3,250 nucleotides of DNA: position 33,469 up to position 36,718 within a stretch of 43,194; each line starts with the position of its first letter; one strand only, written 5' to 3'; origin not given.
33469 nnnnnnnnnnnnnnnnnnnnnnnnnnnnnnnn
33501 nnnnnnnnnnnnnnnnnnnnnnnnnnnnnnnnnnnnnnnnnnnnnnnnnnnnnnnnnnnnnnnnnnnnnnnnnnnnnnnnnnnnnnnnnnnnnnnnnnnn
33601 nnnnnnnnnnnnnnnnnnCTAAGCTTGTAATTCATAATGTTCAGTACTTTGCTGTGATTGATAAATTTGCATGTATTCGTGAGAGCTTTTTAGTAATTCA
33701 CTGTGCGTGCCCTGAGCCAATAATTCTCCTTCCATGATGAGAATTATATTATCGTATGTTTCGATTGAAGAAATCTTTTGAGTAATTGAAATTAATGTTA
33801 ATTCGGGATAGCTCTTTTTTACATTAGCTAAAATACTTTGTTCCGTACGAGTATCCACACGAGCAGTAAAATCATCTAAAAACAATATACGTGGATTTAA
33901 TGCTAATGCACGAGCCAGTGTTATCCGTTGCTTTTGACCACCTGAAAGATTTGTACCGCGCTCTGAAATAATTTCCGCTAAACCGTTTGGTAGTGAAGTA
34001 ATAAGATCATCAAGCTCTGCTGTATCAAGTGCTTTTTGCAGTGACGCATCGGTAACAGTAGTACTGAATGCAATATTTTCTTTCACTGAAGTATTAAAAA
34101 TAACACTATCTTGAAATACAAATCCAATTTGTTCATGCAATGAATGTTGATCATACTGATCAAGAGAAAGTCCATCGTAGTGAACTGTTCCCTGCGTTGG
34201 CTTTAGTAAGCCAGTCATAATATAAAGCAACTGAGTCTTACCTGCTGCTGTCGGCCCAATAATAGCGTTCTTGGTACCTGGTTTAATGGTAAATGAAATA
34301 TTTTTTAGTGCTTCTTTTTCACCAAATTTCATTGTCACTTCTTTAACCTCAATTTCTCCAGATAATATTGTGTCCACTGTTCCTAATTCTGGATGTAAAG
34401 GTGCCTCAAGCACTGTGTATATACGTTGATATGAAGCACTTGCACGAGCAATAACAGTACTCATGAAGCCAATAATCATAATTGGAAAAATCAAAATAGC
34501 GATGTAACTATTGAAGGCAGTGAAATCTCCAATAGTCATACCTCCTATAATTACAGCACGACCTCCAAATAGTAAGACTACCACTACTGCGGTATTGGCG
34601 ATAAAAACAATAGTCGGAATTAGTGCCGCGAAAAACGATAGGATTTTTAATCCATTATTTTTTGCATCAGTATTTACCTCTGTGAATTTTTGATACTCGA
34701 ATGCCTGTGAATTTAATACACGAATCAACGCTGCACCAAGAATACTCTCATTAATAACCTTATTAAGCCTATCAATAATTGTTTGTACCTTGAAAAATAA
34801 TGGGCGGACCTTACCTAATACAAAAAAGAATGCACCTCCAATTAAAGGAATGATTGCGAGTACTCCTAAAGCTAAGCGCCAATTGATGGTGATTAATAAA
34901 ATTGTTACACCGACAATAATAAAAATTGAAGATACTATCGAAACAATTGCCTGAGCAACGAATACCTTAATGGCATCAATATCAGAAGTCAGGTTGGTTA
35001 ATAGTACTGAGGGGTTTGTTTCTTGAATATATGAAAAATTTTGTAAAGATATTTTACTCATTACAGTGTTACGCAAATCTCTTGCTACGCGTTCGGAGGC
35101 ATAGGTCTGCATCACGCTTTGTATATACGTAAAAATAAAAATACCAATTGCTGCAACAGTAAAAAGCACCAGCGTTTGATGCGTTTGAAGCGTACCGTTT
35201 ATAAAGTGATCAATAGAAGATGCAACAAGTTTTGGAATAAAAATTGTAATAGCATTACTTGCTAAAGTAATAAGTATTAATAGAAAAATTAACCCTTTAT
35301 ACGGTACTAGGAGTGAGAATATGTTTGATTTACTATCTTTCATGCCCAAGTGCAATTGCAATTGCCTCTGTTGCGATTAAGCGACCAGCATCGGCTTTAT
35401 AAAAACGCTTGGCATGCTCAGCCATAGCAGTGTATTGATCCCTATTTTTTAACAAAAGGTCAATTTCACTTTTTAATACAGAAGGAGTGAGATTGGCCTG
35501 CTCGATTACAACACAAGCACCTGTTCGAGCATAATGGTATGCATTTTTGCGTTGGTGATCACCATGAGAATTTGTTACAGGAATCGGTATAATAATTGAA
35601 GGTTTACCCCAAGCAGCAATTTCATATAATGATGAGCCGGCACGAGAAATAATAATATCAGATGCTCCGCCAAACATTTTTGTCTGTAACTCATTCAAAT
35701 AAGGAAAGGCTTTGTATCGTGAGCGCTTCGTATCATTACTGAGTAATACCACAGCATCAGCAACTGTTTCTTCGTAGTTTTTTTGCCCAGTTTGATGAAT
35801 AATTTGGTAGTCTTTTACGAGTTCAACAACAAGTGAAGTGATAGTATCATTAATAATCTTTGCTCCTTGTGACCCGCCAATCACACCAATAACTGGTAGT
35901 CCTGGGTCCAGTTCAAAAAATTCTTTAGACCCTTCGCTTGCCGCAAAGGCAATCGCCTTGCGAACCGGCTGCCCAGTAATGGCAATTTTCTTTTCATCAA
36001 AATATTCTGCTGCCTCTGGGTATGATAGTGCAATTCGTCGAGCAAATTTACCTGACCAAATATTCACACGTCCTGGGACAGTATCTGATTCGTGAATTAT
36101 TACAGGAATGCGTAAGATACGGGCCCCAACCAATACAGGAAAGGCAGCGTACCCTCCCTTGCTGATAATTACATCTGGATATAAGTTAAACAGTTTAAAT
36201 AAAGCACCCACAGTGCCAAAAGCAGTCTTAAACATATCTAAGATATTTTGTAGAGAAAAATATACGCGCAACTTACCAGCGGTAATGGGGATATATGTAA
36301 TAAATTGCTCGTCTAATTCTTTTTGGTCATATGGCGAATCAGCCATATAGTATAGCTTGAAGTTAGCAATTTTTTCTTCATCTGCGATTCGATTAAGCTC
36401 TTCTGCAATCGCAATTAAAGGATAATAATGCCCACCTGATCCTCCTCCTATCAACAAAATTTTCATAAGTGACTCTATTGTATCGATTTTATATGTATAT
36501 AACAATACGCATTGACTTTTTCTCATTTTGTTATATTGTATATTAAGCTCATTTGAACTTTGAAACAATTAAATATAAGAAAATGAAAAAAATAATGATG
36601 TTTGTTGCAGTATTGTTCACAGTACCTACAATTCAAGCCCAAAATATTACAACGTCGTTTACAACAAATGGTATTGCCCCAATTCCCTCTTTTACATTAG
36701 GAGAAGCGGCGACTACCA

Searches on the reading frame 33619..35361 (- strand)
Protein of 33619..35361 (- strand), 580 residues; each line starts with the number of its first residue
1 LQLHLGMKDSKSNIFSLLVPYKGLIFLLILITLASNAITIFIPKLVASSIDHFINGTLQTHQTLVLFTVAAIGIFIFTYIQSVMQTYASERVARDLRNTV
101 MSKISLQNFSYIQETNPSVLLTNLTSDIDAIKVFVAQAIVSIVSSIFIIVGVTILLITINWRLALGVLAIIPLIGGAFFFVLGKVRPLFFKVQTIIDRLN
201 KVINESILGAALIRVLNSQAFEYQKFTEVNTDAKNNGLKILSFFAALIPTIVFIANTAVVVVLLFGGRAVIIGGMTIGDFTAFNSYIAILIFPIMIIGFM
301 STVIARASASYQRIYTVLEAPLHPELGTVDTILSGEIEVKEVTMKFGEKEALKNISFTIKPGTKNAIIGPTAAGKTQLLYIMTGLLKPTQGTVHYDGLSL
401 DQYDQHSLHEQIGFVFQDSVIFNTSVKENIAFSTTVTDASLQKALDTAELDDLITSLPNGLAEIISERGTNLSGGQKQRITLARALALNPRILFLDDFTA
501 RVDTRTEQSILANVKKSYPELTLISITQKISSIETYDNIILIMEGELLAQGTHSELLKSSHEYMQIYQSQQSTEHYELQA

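Call 22: search_protein_families(library=pfam, proteins=[window:33619-35361:-], max_evalue=0.001)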
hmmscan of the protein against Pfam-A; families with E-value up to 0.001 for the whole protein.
window:33619-35361:- (580 aa): 2 families
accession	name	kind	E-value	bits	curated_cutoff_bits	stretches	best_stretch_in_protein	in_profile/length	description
PF00664.28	ABC_membrane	-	1.1e-43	150.3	28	1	25-293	1-273/274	ABC transporter transmembrane region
PF00005.33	ABC_tran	-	1.2e-31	110.5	25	1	352-500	1-137/137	ABC transporter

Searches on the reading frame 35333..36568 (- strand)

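Call 22: search_protein_families(library=pfam, proteins=[window:35333-36568:-], max_evalue=0.001)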
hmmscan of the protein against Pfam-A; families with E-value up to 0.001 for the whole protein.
window:35333-36568:- (411 aa): 2 families
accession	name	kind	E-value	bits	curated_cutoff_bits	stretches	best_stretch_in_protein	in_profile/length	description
PF04101.22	Glyco_tran_28_C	-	2e-31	109.7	22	1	227-391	2-161/166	Glycosyltransferase family 28 C-terminal domain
PF03033.26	Glyco_transf_28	-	8.7e-26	91.1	26.2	1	37-180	1-138/139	Glycosyltransferase family 28 N-terminal domain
